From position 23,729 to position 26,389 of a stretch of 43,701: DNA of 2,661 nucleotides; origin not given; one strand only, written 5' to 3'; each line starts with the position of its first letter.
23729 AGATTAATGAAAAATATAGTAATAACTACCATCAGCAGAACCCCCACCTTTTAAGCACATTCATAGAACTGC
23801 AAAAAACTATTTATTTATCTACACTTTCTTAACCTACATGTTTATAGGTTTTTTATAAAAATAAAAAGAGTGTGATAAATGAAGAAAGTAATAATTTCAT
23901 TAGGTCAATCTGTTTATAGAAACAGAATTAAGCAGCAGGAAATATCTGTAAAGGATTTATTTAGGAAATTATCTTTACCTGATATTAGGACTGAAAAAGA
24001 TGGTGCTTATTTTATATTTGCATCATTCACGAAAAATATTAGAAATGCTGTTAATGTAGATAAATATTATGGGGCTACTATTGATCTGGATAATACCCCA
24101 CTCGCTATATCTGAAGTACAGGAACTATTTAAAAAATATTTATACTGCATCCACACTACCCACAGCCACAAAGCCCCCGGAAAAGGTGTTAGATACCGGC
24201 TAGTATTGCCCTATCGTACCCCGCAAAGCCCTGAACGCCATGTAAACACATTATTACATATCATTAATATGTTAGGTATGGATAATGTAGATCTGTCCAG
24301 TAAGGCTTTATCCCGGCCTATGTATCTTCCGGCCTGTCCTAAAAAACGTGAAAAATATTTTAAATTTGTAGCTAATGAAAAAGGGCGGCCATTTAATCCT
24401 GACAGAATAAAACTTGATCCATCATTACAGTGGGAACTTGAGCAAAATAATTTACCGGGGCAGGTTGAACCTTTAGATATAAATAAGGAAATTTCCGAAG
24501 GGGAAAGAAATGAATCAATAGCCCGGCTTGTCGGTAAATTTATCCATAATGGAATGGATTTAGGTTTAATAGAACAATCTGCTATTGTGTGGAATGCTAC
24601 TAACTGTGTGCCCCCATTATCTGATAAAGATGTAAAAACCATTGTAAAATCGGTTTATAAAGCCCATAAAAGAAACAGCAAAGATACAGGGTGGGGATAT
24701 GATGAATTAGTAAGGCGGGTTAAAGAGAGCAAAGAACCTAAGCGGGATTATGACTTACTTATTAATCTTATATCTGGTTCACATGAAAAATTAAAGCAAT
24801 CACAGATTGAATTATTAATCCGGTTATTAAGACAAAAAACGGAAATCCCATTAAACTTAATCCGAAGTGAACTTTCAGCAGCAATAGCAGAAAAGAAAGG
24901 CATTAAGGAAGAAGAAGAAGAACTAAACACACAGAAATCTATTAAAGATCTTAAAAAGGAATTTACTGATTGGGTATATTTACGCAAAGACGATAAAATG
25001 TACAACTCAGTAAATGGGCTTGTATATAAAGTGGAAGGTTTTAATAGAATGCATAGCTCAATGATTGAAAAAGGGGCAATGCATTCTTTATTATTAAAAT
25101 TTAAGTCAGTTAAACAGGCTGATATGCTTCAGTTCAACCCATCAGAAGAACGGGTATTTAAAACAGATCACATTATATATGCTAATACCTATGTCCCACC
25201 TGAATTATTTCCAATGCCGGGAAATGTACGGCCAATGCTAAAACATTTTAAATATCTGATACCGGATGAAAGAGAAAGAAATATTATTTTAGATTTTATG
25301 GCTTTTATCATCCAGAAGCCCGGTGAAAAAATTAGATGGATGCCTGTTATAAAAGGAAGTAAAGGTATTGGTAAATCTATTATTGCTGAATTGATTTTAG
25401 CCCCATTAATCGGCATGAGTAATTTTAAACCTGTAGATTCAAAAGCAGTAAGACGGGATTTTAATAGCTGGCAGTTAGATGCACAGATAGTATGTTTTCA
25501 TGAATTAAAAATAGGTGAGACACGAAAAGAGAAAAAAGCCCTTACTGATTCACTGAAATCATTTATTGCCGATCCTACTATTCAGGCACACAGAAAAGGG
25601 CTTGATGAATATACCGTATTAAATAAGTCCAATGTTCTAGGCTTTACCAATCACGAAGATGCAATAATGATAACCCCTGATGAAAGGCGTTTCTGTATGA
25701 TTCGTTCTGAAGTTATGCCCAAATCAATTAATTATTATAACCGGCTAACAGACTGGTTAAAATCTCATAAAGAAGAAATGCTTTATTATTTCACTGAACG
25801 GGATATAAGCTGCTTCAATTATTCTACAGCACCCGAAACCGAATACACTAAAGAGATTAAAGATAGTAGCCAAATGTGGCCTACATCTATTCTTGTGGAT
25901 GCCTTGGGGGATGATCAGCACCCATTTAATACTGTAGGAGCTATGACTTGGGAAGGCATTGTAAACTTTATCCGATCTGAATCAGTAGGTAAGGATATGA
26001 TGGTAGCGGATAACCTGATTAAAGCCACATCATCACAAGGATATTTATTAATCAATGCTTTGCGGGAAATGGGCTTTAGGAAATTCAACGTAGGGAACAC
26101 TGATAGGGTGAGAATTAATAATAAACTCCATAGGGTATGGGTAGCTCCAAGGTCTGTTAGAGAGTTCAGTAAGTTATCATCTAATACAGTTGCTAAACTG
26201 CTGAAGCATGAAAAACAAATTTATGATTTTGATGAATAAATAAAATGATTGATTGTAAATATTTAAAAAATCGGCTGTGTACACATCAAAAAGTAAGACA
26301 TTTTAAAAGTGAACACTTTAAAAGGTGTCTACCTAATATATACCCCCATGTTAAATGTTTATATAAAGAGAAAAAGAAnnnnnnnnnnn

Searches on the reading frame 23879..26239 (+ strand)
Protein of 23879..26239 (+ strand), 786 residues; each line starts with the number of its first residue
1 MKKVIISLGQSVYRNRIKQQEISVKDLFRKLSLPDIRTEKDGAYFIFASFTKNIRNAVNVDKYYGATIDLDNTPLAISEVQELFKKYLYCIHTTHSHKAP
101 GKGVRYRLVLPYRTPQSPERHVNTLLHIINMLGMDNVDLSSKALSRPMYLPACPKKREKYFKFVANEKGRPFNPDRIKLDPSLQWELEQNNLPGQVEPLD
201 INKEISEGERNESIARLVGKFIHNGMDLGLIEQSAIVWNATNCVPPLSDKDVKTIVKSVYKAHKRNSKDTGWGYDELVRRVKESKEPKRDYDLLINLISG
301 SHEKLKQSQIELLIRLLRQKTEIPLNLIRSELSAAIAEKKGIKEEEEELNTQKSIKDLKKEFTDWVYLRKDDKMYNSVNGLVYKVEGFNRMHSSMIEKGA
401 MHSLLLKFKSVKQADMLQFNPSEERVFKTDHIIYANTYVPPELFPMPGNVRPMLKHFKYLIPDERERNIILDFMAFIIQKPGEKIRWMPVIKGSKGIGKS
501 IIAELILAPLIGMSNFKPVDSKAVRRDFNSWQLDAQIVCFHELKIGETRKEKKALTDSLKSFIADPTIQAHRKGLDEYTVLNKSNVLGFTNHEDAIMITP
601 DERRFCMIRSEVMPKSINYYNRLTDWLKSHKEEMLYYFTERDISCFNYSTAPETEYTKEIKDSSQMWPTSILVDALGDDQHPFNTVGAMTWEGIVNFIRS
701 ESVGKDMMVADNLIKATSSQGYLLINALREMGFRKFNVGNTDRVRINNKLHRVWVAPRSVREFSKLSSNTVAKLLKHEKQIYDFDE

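Call 11: search_protein_families(library=pfam, proteins=[window:23879-26239:+], max_evalue=0.01)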
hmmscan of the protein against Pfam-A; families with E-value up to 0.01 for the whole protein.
window:23879-26239:+ (786 aa): 4 families
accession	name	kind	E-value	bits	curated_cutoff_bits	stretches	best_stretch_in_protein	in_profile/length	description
PF19263.5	DUF5906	-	6.4e-17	62.7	27.6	1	492-604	2-114/114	Family of unknown function (DUF5906)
PF08708.16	PriCT_1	-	9e-10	38.5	21.1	1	201-261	4-63/67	Primase C terminal 1 (PriCT-1)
PF05272.17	VapE-like_dom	-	1.3e-05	25.2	25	1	478-618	43-173/217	Virulence-associated protein E-like domain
PF20720.3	nSTAND3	-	0.0062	16.7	27.2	0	490-558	21-87/155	Novel STAND NTPase 3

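Call 12: search_protein_families(library=phrogs, proteins=[window:23879-26239:+], max_evalue=0.001)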
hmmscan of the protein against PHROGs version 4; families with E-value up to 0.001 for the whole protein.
window:23879-26239:+ (786 aa): 11 families
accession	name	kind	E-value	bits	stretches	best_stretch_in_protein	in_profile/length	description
phrog_695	-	DNA, RNA and nucleotide metabolism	4.8e-65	221.6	1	12-768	10-694/704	DNA polymerase/primase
phrog_9765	-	DNA, RNA and nucleotide metabolism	1.9e-35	123.1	2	37-223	70-251/939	DNA primase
phrog_1156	-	DNA, RNA and nucleotide metabolism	8.4e-26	91.7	1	414-654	488-737/855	DNA primase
phrog_256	-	DNA, RNA and nucleotide metabolism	8.3e-20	71.9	1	20-185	22-197/798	DNA helicase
phrog_1829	-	DNA, RNA and nucleotide metabolism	7.6e-18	65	1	450-643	468-659/772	DNA primase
phrog_24712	-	unknown function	2.9e-12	46.3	1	460-608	447-593/801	-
phrog_3228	-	DNA, RNA and nucleotide metabolism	3.6e-09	36.5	1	38-152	58-180/766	replicative helicase-primase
phrog_2135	-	DNA, RNA and nucleotide metabolism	1.2e-08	34.8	1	38-262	492-709/713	DNA primase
phrog_4762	-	unknown function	4.4e-06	26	1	442-611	460-627/822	-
phrog_1883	-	DNA, RNA and nucleotide metabolism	3.6e-05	23.3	1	202-271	189-257/756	DNA helicase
phrog_19785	-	DNA, RNA and nucleotide metabolism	0.00017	20.9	1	452-609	429-582/745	DNA polymerase/primase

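Call 38: find_homologous_proteins(query=window:23879-26239:+, max_evalue=1e-20)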
Query window:23879-26239:+ (786 aa): 55 proteins with E <= 1e-20 among 8000 candidates.
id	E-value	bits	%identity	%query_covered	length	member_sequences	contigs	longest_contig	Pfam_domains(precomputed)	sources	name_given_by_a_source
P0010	0.0e+0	1792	100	100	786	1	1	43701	PF19263.6,PF05272.18,PF08708.17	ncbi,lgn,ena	-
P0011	0.0e+0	1505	82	100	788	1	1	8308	PF19263.6,PF05272.18,PF08708.17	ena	-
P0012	0.0e+0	1474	80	100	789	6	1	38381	PF19263.6,PF05272.18,PF08708.17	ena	-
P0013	0.0e+0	1474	80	100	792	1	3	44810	PF19263.6,PF08708.17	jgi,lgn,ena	-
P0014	0.0e+0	1252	68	100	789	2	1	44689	PF19263.6,PF05272.18,PF08708.17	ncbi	-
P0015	0.0e+0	1129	61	100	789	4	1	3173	PF19263.6,PF05272.18,PF08708.17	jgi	-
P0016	2.1e-292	990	56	100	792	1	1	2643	PF19263.6,PF05272.18,PF08708.17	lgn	-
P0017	6.3e-282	955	54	100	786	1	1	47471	PF19263.6,PF08708.17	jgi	-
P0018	2.5e-279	947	54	100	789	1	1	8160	PF19263.6,PF08708.17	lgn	-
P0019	3.8e-261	886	52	96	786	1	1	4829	PF19263.6,PF08708.17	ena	-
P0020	1.8e-254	864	48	100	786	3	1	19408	PF19263.6,PF08708.17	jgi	jgi:hypothetical protein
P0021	7.4e-245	833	47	99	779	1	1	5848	PF19263.6,PF08708.17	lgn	-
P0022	1.2e-235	802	48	98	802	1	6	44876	PF19263.6,PF05272.18,PF08708.17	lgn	-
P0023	1.7e-235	802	48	98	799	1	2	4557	PF19263.6,PF05272.18,PF08708.17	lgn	-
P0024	2.2e-232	791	47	99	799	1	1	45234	PF19263.6,PF05272.18,PF08708.17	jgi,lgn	-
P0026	3.5e-231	787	47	99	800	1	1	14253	PF19263.6,PF05272.18,PF08708.17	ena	-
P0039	1.9e-204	699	44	99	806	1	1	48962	PF19263.6,PF08708.17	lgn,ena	-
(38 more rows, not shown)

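Call 41: find_related_loci(query=A1, collection=viral_contigs, flank=7000)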
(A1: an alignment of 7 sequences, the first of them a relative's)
Query A1 (786 aa) in viral_contigs; peptide patterns used: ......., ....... (x = any residue, [..] = any of these).
237 stretches matched a pattern; 8 encode a relative of the query (tblastn E <= 1e-3); 8 distinct loci.
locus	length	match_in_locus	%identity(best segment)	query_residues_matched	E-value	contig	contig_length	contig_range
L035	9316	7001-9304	81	1-765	0e+0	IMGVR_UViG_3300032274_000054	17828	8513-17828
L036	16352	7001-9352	53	1-786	0e+0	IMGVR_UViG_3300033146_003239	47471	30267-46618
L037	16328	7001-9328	46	4-776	0e+0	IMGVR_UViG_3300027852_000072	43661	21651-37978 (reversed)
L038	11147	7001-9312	60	1-786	0e+0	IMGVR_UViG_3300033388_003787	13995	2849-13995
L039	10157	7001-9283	36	2-738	1e-149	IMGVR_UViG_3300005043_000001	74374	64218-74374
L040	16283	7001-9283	36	2-738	1e-149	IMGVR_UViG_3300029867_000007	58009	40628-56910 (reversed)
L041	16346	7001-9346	45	3-779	0e+0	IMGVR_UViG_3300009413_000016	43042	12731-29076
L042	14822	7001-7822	25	412-695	2e-12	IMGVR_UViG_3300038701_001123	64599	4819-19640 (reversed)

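Call 45: find_related_loci(query=A1, collection=genome_contigs, flank=10000)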
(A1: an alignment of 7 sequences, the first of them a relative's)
Query A1 (786 aa) in genome_contigs; peptide patterns used: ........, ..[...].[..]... (x = any residue, [..] = any of these).
37 stretches matched a pattern; 1 encode a relative of the query (tblastn E <= 1e-3); 1 distinct loci.
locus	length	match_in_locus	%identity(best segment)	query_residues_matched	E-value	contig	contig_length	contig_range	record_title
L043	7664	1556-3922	61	1-785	0e+0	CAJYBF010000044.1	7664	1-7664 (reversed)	MAG TPA_asm: uncultured Mollicutes bacterium isolate SRR5242447_bin.1_MetaBAT_v2.12.1_MAG genome assembly, contig: NODE_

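Call 46: find_related_loci(query=A1, collection=metagenome_contigs, flank=7000)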
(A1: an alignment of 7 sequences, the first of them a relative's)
Query A1 (786 aa) in metagenome_contigs; peptide patterns used: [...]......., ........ (x = any residue, [..] = any of these).
94 stretches matched a pattern; 11 encode a relative of the query (tblastn E <= 1e-3); 11 distinct loci.
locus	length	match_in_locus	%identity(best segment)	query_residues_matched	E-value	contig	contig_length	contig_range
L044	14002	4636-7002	80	1-786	0e+0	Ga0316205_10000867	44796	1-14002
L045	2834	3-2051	46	106-781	0e+0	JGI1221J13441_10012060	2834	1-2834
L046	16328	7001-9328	46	4-776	0e+0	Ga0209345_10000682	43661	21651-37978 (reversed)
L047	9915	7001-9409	37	2-781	4e-162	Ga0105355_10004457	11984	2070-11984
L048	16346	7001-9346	45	3-779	0e+0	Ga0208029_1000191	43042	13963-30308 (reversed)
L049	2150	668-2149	38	3-486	6e-105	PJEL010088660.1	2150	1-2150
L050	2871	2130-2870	55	3-246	1e-81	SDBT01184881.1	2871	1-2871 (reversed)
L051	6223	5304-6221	44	3-308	3e-74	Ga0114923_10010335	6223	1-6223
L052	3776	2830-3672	45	3-283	1e-72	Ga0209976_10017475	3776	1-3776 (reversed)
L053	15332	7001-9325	41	4-786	0e+0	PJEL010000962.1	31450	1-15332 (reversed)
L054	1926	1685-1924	68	1-80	3e-28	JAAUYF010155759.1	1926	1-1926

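Call 56: find_encoding_contigs(protein=P0017, flank=10000, max_places=1)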
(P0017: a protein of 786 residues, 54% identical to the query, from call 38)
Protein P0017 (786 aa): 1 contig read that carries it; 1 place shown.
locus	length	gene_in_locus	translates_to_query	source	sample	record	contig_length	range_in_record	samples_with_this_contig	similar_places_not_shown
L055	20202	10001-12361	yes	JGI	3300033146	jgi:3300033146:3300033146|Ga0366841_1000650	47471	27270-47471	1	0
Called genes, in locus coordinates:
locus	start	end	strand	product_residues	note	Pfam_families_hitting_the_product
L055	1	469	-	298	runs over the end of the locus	-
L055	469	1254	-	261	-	-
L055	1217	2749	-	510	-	PF17289:Terminase_6C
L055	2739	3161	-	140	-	-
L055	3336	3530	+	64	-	-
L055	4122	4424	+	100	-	-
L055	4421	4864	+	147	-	-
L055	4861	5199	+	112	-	PF03013:Pyr_excise (faint)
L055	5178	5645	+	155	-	-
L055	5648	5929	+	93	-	-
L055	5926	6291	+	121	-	-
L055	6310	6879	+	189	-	-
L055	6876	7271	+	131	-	-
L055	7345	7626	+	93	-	-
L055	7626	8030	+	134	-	-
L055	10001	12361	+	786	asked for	PF08708:PriCT_1, PF19263:DUF5906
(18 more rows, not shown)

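Call 68: search_solved_structures(query=window:23879-26239:+, max_evalue=1, show_alignments=2)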
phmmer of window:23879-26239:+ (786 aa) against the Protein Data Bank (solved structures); distinct sequences matched with E-value up to 1: 2.
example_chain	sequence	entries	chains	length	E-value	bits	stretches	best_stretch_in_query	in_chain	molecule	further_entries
6k9c_A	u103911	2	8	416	6.5e-09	37.5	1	419-614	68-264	Primase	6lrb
6k9e_A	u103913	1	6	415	6.7e-09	37.4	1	419-614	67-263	Primase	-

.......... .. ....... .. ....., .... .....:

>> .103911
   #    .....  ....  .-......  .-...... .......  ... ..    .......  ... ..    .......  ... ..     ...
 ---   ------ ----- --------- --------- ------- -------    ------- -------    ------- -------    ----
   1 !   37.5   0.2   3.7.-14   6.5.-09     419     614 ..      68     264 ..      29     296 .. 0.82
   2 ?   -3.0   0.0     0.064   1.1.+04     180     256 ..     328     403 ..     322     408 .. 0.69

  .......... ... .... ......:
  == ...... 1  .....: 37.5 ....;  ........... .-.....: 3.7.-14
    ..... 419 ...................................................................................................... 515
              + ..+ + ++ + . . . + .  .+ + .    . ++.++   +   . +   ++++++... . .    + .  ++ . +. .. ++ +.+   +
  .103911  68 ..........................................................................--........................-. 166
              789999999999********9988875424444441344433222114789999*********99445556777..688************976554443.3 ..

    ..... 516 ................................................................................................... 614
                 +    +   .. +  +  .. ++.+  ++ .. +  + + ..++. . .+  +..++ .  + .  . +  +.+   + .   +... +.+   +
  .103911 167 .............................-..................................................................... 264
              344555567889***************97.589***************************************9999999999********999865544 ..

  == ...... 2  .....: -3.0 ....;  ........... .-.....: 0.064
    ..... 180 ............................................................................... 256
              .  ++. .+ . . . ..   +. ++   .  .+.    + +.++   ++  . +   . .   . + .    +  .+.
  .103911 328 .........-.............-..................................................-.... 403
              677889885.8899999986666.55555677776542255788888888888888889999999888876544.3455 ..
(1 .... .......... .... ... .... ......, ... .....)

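Call 79: find_encoding_contigs(protein=P0026, flank=10000, max_places=1)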
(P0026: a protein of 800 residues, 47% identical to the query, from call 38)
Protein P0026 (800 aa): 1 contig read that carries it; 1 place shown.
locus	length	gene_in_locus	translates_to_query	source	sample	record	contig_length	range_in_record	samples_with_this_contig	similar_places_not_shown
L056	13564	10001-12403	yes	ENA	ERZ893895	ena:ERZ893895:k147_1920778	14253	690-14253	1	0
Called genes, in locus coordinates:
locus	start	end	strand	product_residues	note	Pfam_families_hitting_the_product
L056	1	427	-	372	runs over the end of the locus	?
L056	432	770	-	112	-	-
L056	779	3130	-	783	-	-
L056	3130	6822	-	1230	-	-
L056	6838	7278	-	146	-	-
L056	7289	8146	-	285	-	PF03592:Terminase_2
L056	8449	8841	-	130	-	-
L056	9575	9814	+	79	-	-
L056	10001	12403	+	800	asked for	PF08708:PriCT_1, PF05272:VapE-like_dom (faint), PF19263:DUF5906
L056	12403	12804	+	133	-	-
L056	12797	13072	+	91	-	-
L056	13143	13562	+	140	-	?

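Call 82: find_encoding_contigs(protein=P0039, flank=10000, max_places=1)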
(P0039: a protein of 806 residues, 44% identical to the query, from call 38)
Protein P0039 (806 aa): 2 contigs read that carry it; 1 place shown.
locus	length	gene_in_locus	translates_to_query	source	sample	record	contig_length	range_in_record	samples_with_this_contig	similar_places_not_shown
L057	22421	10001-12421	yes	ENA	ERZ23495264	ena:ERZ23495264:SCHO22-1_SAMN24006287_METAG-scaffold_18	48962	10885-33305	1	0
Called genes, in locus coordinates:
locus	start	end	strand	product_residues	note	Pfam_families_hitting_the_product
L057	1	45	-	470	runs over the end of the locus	PF06381:Phage_portal_3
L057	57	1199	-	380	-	PF24807:WD40_CDC20-Fz (faint), PF00400:WD40 (faint), PF23381:Beta-prop_IFT122_1st (faint), PF24817:WD40_WDHD1_1st (faint), PF12894:ANAPC4_WD40 (faint), PF25174:Beta-prop_THOC3 (weak), PF24814:WD40_Prp19, PF23414:Beta-prop_EML_2 (weak), +1 more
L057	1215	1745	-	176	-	-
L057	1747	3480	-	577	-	PF17289:Terminase_6C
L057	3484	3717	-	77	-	-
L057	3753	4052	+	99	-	-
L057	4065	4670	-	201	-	-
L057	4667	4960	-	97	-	-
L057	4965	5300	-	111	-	-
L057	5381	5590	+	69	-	-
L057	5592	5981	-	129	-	-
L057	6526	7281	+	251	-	PF02086:MethyltransfD12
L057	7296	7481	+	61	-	-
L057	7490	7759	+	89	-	-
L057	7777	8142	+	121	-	-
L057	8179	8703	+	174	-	-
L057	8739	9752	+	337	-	-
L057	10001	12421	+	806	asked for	PF08708:PriCT_1, PF19263:DUF5906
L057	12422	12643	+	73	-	-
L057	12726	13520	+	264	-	-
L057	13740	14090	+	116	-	PF10686:YAcAr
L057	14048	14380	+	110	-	-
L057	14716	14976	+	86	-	-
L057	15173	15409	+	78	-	-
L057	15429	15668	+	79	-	-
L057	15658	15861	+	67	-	-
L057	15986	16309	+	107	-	-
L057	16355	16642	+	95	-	-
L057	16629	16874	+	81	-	-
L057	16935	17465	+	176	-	-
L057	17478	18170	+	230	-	-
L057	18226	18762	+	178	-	-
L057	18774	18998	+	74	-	-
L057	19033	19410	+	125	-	-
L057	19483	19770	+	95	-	-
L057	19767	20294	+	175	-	-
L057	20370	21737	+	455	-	PF10926:DUF2800, PF12705:PDDEXK_1 (weak)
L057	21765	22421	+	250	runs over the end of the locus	PF10991:Enc34_ssDNA-bd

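Call 85: search_dna_similar(query=window:23879-26239:+, collection=phages, mode=protein, max_rows=25)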
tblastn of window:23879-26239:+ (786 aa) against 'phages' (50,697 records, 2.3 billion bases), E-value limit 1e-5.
Records with a match: 378; places in all: 378; records where one place covers at least 80% of the query: 3.
Best place of each record, by identity: <60% 378.
By first word of the organism name: Klebsiella 90; Salmonella 89; Proteus 21; Escherichia 16; Aeromonas 14; Vibrio 13; Rhizobium 12; Pseudomonas 11; Staphylococcus 9; Serratia 7; and 38 more.
By host as written in the record: Klebsiella pneumoniae 47; - 36; Salmonella enterica subsp. enterica serovar Typhimurium 24; Salmonella enterica 17; Proteus mirabilis 15; Salmonella sp. 10; Pseudomonas aeruginosa 6; Providencia rettgeri B0142 5; and 143 more.
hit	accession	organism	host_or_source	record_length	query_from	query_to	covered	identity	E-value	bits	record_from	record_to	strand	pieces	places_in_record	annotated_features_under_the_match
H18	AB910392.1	Pseudomonas phage KPP23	Pseduomonas aeruginosa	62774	2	784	100%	34.6%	8e-135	447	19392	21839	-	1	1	putative primase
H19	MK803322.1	Pseudomonas phage RSP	Pseudomonas aeruginosa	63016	2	784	100%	34.5%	1e-134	447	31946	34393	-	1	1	putative primase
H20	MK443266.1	Pseudomonas phage RSP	Pseudomonas aeruginosa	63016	2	784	100%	34.5%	1e-134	447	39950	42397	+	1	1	record has no annotation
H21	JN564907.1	Burkholderia phage vB_BceS_AH2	Burkholderia cenocepacia C6433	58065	356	754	51%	26.8%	2e-27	125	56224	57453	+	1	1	primase-polymerase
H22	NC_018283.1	Burkholderia phage vB_BceS_AH2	Burkholderia cenocepacia C6433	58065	356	754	51%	26.8%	2e-27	125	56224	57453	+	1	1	DNA primase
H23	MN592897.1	Vibrio phage MZH0603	Vibrio variabilis R-40492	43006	366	783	53%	23.6%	9e-16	88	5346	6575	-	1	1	coil containing protein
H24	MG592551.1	Vibrio phage 1.185.O._10N.286.49.C2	Vibrio sp.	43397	366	781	53%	23.6%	2e-15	87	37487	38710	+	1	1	coil containing protein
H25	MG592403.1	Vibrio phage 1.021.A._10N.222.51.F9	Vibrio splendidus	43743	366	781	53%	23.6%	2e-15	87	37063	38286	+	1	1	coil containing protein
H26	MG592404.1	Vibrio phage 1.021.B._10N.222.51.F9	Vibrio splendidus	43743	366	781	53%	23.6%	2e-15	87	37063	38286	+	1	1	coil containing protein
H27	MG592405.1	Vibrio phage 1.021.C._10N.222.51.F9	Vibrio splendidus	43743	366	781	53%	23.6%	2e-15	87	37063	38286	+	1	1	coil containing protein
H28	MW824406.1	Vibrio phage PS25B.1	Vibrio crassostreae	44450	366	781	53%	23.1%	1e-14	84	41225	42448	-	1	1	hypothetical protein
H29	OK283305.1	Roseobacter phage RDJL3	Roseobacter denitrificans OCh 114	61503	364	665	38%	31.6%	2e-30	135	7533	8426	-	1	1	integrase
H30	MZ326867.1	Stenotrophomonas phage Silvanus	Stenotrophomonas maltophilia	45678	366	766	51%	23.2%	3e-8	64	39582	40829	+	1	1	DNA primase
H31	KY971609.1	Pseudomonas phage PspYZU01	Pseudomonas sp.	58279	365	707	44%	25.7%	1e-22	110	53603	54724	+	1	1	primase-polymerase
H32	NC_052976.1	Pseudomonas phage PspYZU01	Pseudomonas sp.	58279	365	707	44%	25.7%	1e-22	110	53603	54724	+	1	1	DNA helicase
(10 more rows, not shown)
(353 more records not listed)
